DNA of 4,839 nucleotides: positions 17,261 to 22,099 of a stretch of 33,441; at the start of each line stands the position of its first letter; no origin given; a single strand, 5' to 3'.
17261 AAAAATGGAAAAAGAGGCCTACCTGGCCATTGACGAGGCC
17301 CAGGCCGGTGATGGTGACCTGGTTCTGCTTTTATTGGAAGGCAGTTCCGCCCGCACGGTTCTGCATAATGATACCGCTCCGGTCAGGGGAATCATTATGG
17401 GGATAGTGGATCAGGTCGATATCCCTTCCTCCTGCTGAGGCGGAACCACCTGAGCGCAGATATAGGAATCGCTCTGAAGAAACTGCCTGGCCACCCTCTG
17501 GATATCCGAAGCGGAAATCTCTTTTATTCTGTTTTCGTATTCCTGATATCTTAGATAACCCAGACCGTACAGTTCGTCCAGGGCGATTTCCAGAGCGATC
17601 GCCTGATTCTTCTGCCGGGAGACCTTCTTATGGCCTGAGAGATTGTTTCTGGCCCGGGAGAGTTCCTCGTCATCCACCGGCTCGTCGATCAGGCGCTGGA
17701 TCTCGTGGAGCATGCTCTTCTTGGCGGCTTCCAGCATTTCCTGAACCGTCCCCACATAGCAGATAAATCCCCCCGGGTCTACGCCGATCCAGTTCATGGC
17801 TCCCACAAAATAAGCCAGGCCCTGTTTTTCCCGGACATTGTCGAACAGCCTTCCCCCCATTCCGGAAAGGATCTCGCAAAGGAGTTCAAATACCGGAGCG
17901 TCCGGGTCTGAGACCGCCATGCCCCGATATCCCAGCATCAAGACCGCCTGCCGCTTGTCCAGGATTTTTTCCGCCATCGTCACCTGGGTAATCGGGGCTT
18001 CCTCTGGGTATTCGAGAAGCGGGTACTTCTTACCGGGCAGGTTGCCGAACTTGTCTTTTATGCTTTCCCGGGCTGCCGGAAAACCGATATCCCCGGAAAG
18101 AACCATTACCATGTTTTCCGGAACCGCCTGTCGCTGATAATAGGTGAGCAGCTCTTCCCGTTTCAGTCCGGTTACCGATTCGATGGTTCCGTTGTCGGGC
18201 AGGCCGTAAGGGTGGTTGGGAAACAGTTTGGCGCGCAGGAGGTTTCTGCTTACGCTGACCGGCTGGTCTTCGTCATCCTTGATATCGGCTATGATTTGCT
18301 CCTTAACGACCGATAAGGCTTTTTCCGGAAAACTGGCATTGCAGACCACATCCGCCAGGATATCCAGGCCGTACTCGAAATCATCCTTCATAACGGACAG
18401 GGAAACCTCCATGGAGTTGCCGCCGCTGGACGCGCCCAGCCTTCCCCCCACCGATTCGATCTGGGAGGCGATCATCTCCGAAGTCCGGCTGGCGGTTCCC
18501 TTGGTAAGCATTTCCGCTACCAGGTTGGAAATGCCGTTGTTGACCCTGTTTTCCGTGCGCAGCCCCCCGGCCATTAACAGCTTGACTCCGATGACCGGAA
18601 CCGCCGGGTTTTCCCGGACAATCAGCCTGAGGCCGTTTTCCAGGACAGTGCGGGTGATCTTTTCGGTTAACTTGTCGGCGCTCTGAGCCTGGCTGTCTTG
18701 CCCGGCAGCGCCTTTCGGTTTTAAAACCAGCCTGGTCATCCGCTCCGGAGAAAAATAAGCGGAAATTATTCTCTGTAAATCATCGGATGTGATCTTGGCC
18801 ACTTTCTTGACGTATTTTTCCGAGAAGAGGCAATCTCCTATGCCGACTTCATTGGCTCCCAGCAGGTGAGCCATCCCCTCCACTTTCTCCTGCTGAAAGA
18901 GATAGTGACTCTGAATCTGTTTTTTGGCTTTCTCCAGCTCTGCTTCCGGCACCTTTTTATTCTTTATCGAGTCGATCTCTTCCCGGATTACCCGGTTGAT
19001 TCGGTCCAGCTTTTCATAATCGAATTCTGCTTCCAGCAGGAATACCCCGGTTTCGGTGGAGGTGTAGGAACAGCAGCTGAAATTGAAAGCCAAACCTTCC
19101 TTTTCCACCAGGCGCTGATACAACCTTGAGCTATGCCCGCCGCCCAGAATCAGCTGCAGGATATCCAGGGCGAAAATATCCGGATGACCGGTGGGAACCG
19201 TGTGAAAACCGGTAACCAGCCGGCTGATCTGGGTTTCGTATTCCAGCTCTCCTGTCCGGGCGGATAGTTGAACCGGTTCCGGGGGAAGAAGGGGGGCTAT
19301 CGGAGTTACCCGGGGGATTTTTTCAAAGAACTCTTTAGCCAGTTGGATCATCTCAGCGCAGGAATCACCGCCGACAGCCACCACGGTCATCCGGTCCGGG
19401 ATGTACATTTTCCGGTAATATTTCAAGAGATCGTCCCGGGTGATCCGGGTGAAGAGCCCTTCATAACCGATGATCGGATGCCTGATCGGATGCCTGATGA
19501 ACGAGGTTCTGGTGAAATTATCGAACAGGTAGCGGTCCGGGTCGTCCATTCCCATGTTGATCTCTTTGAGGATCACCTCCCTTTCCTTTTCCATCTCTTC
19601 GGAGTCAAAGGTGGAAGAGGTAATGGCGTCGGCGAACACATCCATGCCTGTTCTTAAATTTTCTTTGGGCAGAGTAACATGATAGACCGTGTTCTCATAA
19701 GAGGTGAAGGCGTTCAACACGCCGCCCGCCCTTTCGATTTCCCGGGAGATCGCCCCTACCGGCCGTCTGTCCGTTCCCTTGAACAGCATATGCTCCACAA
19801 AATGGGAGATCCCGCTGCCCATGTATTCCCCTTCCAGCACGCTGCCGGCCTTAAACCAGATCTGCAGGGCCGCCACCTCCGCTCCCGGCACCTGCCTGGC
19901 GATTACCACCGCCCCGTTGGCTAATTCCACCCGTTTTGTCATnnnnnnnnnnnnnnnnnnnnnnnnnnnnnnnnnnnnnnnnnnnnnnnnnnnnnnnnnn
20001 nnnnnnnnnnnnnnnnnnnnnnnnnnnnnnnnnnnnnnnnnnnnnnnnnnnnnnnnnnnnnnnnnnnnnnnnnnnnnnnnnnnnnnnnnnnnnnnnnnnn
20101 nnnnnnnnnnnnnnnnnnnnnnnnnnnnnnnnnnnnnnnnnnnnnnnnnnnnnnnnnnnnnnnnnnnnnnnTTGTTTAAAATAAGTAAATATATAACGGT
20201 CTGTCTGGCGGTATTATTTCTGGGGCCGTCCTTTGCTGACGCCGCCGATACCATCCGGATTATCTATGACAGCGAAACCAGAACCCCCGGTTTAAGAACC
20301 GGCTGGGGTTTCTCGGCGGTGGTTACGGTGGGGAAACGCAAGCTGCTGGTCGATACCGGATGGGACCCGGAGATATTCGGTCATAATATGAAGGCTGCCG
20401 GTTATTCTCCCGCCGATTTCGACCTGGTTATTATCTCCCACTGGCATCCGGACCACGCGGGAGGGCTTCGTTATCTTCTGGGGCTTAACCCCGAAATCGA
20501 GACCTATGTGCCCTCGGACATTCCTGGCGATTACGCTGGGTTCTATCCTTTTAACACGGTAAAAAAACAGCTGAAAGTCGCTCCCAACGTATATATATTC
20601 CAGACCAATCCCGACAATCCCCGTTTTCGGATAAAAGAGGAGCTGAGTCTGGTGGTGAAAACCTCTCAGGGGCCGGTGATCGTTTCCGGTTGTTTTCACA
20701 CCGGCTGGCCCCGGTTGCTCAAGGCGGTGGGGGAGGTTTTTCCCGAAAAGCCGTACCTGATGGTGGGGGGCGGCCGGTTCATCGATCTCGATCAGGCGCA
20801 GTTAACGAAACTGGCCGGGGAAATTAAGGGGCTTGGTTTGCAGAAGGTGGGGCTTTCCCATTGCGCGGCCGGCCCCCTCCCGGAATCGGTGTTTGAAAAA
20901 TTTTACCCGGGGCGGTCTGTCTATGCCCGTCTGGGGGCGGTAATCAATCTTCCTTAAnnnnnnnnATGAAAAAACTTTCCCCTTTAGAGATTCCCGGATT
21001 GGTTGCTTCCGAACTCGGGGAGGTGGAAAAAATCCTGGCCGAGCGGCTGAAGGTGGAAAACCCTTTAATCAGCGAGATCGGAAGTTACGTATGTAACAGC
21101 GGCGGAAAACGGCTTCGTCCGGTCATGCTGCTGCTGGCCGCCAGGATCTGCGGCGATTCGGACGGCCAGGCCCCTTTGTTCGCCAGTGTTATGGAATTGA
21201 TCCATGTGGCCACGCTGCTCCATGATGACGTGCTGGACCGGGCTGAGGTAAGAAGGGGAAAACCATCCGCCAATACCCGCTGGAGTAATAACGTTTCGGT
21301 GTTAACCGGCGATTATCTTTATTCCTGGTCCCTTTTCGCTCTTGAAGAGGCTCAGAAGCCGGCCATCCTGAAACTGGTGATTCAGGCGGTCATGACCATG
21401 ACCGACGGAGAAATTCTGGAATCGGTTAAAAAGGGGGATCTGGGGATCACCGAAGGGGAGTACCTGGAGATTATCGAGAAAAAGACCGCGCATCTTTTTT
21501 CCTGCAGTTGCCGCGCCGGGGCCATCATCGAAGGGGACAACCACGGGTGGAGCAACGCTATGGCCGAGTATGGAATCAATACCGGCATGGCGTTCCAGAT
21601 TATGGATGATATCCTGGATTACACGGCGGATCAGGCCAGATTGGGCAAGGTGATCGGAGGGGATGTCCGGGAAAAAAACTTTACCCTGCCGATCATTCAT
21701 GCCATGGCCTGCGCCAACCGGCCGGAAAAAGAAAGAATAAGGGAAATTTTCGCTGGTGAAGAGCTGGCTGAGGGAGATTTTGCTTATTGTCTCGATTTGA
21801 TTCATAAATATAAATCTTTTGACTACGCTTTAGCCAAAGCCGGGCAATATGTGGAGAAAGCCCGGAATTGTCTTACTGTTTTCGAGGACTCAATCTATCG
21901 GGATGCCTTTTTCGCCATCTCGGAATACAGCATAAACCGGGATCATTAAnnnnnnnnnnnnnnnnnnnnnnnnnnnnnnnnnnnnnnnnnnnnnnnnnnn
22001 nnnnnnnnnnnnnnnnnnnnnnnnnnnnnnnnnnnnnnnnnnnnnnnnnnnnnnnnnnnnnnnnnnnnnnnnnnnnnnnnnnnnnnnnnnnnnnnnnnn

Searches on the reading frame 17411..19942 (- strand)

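Call 6: search_protein_families(library=pfam, proteins=[window:17411-19942:-], max_evalue=0.01)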
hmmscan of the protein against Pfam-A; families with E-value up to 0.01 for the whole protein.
window:17411-19942:- (843 aa): 2 families
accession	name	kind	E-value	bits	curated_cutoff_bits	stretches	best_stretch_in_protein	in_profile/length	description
PF05193.26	Peptidase_M16_C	-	2.9e-69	233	23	2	166-342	1-180/181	Peptidase M16 inactive domain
PF00675.25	Peptidase_M16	-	9.2e-58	194.8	22.3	2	13-158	2-146/149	Insulinase (Peptidase family M16)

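Call 7: search_protein_families(library=ncbifam, proteins=[window:17411-19942:-], max_evalue=0.01)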
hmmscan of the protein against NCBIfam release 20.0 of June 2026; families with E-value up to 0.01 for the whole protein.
window:17411-19942:- (843 aa): 4 families
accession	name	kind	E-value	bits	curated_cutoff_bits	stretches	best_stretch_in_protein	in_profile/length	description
NF047422.1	YfmF_fam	equivalog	1.7e-57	195.2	285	2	104-392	111-397/412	EF-P 5-aminopentanol modification-associated protein YfmF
NF047421.1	YfmH_fam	equivalog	7.1e-48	163.8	250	2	42-410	59-424/425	EF-P 5-aminopentanol modification-associated protein YfmH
TIGR02110.1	PQQ_syn_pqqF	equivalog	6.2e-14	51.7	320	1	4-238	2-239/697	pyrroloquinoline quinone biosynthesis protein PqqF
NF011681.0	PRK15101.1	equivalog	1.1e-13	50.2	765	1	6-211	48-257/961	pitrilysin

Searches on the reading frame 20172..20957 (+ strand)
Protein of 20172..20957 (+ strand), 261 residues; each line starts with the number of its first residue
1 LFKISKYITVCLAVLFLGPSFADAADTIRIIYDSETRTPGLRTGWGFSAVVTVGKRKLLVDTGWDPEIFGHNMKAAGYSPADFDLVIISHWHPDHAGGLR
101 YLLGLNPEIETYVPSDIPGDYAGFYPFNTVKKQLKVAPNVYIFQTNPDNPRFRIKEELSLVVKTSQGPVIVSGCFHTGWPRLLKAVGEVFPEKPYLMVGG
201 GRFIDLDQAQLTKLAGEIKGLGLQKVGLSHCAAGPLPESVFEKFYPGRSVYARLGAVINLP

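Call 6: search_protein_families(library=pfam, proteins=[window:20172-20957:+], max_evalue=0.01)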
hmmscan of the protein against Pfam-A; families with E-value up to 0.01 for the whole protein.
window:20172-20957:+ (261 aa): 3 families
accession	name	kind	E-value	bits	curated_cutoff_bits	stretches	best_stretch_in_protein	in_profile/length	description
PF00753.33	Lactamase_B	-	3.5e-12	47.1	22.7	1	48-116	8-77/196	Metallo-beta-lactamase superfamily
PF12706.13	Lactamase_B_2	-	2.1e-08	34.5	27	1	56-154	1-98/200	Beta-lactamase superfamily domain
PF16661.11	Lactamase_B_6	-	0.003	17.4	27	1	52-103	3-56/193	Metallo-beta-lactamase superfamily domain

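Call 7: search_protein_families(library=ncbifam, proteins=[window:20172-20957:+], max_evalue=0.01)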
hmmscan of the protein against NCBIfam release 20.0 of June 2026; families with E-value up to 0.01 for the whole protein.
window:20172-20957:+ (261 aa): 21 families
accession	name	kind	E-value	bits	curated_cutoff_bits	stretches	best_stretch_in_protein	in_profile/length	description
NF012229.1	bla_class_B_core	domain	3.4e-08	33.8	100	1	50-112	19-79/139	metallo-beta-lactamase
NF053820.1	MBLfold_Strvi7410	exception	7.9e-06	25.5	525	1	44-97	22-79/343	Strvi_7410 family MBL fold metallo-hydrolase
NF045699.1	AHLLactAiiA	equivalog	1e-05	24.9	375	1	72-100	85-113/251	quorum-quenching N-acyl homoserine lactonase AiiA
NF047925.1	pyridox_lacton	equivalog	1.7e-05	24.8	325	1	72-102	78-108/268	4-pyridoxolactonase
NF033105.1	bla_subclass_B3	equivalog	2e-05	24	240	1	50-102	27-81/257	subclass B3 metallo-beta-lactamase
NF000801.0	PRK00055.1-3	equivalog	5.1e-05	22.5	252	1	48-104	22-75/307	ribonuclease Z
NF000469.2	CAR_gen_B3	exception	0.00011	21.4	500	1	57-102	85-132/311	CAR family subclass B3 metallo-beta-lactamase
TIGR02651.1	RNase_Z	equivalog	0.00013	21.1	292.95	1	48-103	20-72/302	ribonuclease Z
NF033088.2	bla_subclass_B1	equivalog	0.00017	21.3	200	1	50-103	35-89/217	subclass B1 metallo-beta-lactamase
NF045584.1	cas14_MBL_CASP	equivalog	0.00018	20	800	1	46-103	14-71/612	type VII CRISPR-associated protein Cas14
TIGR03307.1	PhnP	equivalog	0.00029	20.3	272.25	1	48-119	39-104/249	phosphonate metabolism protein PhnP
NF033106.1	blaL1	exception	0.00039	19.4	560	1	58-99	71-114/290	L1 family subclass B3 metallo-beta-lactamase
NF000456.2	blaMSI-1_fam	exception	0.00089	18.6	550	1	48-103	50-107/289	MSI-1 family subclass B3 metallo-beta-lactamase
NF047979.1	lactonase_AidB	equivalog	0.0012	18.2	360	1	59-99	64-110/271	AidB family quorum-quenching N-acyl homoserine lactonase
NF000287.1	SMB1_fam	exception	0.0024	17.3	400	1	46-101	43-101/280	SMB-1 family subclass B3 metallo-beta-lactamase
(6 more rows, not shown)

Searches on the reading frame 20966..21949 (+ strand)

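Call 6: search_protein_families(library=pfam, proteins=[window:20966-21949:+], max_evalue=0.01)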
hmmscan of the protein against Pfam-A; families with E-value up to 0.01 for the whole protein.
window:20966-21949:+ (327 aa): 1 family
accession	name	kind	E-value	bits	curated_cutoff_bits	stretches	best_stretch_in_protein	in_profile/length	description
PF00348.22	polyprenyl_synt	-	4.5e-70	236.2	27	1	33-278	2-250/251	Polyprenyl synthetase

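Call 7: search_protein_families(library=ncbifam, proteins=[window:20966-21949:+], max_evalue=0.01)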
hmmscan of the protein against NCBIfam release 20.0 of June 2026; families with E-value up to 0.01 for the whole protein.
window:20966-21949:+ (327 aa): 16 families
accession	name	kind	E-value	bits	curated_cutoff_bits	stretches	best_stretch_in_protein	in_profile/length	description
NF040698.1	IdsA_Meth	equivalog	6.2e-67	226.1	468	1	21-327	15-328/328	short chain isoprenyl diphosphate synthase IdsA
NF008140.0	PRK10888.1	equivalog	6.6e-65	219.5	412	1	9-326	6-322/323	octaprenyl diphosphate synthase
TIGR02748.1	GerC3_HepT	equivalog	7.8e-63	212.5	456.55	1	14-325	10-317/319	heptaprenyl diphosphate synthase component II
NF041003.1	GGPP_syn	equivalog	4.5e-60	203.4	500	1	19-325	12-324/326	geranylgeranyl diphosphate synthase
TIGR02749.1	prenyl_cyano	equivalog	5.8e-59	199.7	383.2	1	11-325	8-320/322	solanesyl diphosphate synthase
NF042417.1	NPPPS_Mycobact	equivalog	1.5e-57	195.1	600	1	14-325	23-333/335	nonaprenyl/(2E,6E)-farnesyl/geranylgeranyl diphosphat synthase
NF041169.1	f2_encap_cargo4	exception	1.8e-52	178.7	450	1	38-326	41-333/334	family 2 encapsulin nanocompartment cargo protein polyprenyl transferase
NF045628.1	HxpDPsynlarge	equivalog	4.3e-50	170.5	500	1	16-323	4-307/311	hexaprenyl-diphosphate synthase large subunit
NF040789.2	gerfarn_diphsyn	equivalog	5.7e-40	137.5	560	1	16-326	14-344/345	geranylfarnesyl diphosphate synthase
NF040627.1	GFPS_Meth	equivalog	4.4e-39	134.6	600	1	29-220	22-211/285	geranylfarnesyl diphosphate synthase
NF045485.1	FPPsyn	subfamily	1e-38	133.2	275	1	23-260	11-261/288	farnesyl diphosphate synthase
NF045549.1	GGPPsyn_IdsB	equivalog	1.2e-37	129.8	475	1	42-327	60-346/346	geranylgeranyl diphosphate synthase IdsB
NF045685.1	GGPPSynCrtE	equivalog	3.6e-33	114.8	460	1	19-260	13-266/293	geranylgeranyl diphosphate synthase CrtE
NF007877.0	PRK10581.1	equivalog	5.5e-23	81.6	321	1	32-260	29-269/299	(2E,6E)-farnesyl diphosphate synthase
NF042416.1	GFPPS_Mycobact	equivalog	8.6e-18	64.4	600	2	34-108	30-106/350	bifunctional (2E,6E)-farnesyl/geranyl diphosphate synthase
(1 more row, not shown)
